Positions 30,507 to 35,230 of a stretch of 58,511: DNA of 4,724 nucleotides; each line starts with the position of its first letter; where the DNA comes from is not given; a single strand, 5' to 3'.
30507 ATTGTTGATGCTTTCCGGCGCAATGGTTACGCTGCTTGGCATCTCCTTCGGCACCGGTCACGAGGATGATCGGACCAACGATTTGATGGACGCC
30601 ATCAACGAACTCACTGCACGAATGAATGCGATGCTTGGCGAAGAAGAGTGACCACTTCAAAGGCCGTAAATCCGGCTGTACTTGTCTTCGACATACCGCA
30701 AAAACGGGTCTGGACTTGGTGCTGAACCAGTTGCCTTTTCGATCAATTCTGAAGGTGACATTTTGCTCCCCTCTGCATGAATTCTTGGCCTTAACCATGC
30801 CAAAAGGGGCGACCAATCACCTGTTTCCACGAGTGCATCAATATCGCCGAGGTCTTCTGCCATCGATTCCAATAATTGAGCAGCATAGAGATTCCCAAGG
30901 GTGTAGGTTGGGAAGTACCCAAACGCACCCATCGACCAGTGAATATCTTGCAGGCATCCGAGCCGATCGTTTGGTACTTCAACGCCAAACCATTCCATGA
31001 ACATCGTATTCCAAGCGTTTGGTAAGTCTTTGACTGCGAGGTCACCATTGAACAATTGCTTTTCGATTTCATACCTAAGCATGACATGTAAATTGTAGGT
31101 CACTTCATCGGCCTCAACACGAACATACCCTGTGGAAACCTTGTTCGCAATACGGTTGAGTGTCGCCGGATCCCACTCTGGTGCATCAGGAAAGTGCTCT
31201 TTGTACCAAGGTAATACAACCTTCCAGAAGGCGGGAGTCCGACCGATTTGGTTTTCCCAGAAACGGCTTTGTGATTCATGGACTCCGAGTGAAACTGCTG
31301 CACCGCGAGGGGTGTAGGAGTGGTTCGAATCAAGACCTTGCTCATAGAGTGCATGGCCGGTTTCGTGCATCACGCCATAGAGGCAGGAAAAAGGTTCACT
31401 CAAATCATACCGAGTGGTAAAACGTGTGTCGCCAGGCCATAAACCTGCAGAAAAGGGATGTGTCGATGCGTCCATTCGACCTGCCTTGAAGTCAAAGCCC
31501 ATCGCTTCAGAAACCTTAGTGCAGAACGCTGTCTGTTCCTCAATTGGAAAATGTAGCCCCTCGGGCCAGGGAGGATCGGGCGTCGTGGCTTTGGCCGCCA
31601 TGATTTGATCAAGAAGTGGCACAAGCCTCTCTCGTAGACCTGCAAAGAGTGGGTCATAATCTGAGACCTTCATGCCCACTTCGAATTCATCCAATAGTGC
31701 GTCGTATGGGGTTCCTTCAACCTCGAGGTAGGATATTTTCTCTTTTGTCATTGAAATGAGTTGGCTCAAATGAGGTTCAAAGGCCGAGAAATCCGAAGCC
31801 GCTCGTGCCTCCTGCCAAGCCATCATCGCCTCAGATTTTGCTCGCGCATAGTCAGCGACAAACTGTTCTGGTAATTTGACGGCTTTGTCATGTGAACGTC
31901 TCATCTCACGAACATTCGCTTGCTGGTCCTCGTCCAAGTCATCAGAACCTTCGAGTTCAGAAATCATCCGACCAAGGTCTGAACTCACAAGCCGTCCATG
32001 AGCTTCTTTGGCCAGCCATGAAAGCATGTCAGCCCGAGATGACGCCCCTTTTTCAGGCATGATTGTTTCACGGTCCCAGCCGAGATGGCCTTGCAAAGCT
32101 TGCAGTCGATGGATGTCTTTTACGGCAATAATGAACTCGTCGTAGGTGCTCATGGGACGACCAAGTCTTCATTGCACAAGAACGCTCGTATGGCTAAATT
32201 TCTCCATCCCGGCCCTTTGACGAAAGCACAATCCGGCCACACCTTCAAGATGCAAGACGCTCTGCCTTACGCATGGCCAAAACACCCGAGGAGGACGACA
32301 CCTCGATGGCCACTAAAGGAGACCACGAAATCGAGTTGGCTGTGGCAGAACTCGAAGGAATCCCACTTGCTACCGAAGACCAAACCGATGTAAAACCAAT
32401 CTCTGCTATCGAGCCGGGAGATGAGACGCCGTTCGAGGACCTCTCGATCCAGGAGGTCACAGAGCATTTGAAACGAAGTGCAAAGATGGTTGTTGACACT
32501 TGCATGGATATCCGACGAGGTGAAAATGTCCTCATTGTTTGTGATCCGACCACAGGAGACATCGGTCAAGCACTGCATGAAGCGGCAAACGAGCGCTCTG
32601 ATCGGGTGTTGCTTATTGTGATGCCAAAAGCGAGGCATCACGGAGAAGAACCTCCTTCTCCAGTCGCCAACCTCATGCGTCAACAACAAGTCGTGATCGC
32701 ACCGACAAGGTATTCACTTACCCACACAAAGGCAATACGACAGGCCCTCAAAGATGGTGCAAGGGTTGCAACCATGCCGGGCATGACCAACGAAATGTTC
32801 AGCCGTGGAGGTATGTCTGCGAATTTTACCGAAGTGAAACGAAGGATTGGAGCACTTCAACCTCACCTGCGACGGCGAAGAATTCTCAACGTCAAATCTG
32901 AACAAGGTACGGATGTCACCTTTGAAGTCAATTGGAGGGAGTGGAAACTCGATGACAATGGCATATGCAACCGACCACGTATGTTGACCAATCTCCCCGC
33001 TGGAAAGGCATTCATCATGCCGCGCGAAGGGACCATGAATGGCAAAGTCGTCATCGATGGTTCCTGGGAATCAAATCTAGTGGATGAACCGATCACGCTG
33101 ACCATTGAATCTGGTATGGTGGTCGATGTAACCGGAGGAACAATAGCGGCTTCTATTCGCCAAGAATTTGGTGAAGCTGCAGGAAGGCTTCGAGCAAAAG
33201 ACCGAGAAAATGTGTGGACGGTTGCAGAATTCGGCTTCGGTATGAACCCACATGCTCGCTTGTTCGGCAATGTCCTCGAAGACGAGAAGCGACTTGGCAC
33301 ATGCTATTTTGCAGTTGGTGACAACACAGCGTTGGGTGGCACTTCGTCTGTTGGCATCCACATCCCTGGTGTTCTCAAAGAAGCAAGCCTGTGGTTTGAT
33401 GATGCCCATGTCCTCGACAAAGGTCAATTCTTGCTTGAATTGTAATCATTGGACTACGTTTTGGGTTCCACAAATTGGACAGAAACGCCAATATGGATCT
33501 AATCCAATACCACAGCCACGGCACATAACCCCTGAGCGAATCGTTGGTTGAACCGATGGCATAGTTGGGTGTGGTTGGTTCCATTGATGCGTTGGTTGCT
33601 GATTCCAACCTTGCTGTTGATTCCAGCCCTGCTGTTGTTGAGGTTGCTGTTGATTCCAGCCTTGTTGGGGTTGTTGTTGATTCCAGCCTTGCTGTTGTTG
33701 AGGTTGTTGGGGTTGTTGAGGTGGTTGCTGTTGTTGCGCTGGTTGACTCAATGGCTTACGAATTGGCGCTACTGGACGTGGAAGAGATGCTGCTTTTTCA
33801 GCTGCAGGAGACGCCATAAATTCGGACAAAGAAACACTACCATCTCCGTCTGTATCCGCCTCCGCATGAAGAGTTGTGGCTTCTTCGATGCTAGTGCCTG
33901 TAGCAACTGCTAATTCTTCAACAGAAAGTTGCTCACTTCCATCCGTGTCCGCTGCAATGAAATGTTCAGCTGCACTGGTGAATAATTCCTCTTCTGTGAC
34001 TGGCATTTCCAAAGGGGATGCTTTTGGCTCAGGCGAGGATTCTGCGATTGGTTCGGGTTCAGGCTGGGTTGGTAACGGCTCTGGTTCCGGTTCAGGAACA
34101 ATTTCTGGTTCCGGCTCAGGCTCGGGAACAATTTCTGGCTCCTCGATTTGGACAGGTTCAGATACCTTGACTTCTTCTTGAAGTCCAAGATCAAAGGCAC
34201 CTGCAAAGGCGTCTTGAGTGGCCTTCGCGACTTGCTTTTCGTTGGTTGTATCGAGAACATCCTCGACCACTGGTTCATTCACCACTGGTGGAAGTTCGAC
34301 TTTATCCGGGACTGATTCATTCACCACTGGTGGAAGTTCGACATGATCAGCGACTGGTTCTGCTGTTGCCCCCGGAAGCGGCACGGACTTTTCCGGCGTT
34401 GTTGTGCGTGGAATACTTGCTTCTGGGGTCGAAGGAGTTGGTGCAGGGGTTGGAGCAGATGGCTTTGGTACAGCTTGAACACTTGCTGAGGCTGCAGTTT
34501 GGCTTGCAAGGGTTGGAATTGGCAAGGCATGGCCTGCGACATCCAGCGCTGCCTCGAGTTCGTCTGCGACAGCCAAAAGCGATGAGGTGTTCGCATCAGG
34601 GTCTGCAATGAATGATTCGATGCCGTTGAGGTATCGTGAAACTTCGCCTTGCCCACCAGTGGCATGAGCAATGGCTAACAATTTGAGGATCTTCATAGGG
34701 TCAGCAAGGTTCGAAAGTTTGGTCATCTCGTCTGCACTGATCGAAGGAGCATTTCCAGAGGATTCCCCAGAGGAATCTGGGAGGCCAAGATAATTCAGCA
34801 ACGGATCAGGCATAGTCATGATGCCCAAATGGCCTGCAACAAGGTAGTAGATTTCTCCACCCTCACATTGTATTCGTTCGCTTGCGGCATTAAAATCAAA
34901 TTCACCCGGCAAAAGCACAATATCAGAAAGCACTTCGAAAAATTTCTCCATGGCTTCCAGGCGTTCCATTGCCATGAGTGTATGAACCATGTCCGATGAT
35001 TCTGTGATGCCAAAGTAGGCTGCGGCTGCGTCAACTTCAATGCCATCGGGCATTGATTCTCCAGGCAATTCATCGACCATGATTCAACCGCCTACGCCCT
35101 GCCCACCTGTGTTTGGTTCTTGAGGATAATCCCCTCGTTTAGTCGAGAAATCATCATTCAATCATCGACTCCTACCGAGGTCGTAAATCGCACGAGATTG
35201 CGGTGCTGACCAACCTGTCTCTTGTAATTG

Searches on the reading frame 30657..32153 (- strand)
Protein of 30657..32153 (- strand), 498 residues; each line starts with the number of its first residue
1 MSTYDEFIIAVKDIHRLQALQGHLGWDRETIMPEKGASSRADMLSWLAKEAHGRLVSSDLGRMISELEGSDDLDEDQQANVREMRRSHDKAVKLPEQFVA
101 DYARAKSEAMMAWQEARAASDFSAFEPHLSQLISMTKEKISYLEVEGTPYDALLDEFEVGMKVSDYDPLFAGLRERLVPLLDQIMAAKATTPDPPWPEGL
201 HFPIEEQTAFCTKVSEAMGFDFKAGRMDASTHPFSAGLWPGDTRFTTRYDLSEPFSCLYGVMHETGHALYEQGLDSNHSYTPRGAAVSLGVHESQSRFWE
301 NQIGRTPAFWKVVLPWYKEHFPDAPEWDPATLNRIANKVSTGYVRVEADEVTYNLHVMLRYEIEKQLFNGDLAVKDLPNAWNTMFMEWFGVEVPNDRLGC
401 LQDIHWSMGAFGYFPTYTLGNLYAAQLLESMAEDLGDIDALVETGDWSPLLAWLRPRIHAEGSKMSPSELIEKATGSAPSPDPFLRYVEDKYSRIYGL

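Call 62: search_protein_families(library=pfam, proteins=[window:30657-32153:-], max_evalue=0.001)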
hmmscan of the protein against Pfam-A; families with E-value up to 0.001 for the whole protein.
window:30657-32153:- (498 aa): 1 family
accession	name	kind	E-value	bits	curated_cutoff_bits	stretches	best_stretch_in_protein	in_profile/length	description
PF02074.21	Peptidase_M32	-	7.3e-175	582.7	25.1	1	11-492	6-489/489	Carboxypeptidase Taq (M32) metallopeptidase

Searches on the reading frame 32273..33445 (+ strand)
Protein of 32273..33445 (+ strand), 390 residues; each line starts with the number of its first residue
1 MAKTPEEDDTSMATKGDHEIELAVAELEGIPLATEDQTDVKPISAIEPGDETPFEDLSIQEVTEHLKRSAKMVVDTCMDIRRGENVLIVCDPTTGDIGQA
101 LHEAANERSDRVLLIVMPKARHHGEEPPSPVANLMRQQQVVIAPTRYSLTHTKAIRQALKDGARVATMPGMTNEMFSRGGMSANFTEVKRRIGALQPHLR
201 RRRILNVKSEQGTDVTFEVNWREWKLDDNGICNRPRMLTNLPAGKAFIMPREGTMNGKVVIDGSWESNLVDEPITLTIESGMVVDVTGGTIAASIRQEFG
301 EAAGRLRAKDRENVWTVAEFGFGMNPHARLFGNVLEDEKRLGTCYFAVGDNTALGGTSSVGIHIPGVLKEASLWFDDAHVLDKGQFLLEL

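Call 62: search_protein_families(library=pfam, proteins=[window:32273-33445:+], max_evalue=0.001)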
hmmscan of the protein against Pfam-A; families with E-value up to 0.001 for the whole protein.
window:32273-33445:+ (390 aa): 1 family
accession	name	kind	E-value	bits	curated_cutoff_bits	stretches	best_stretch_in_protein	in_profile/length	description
PF02073.20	Peptidase_M29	-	6.1e-11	42.2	27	1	197-349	197-347/406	Thermophilic metalloprotease (M29)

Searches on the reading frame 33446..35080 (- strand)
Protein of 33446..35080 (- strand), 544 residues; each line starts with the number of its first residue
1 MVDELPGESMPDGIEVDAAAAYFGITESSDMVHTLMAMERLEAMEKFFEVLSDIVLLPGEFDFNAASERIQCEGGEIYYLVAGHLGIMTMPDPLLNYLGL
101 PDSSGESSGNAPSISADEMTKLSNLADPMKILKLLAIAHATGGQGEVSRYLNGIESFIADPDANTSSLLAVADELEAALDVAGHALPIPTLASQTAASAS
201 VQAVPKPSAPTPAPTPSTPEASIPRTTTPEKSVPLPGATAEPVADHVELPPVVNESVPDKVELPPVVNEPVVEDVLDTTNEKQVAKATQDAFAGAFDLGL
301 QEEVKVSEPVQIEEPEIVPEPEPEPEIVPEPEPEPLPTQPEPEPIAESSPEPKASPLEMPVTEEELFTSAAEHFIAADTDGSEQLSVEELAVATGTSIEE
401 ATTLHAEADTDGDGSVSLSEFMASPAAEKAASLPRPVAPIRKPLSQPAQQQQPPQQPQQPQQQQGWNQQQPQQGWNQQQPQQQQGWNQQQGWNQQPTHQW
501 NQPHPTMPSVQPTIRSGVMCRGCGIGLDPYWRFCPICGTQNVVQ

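Call 62: search_protein_families(library=pfam, proteins=[window:33446-35080:-], max_evalue=0.001)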
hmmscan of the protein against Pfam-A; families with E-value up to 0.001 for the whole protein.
window:33446-35080:- (544 aa): 4 families
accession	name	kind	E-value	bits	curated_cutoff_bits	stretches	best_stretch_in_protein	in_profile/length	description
PF13499.12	EF-hand_7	-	3.5e-06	27.7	30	1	369-423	3-64/67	EF-hand domain pair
PF00036.39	EF-hand_1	-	1.4e-05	24.7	25.4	0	407-422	8-23/29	EF hand domain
PF13202.12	EF-hand_5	-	1.9e-05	24.4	25.9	0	407-422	7-22/25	EF hand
PF13405.12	EF-hand_6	-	0.00053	19.9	25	0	408-422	9-23/30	EF-hand domain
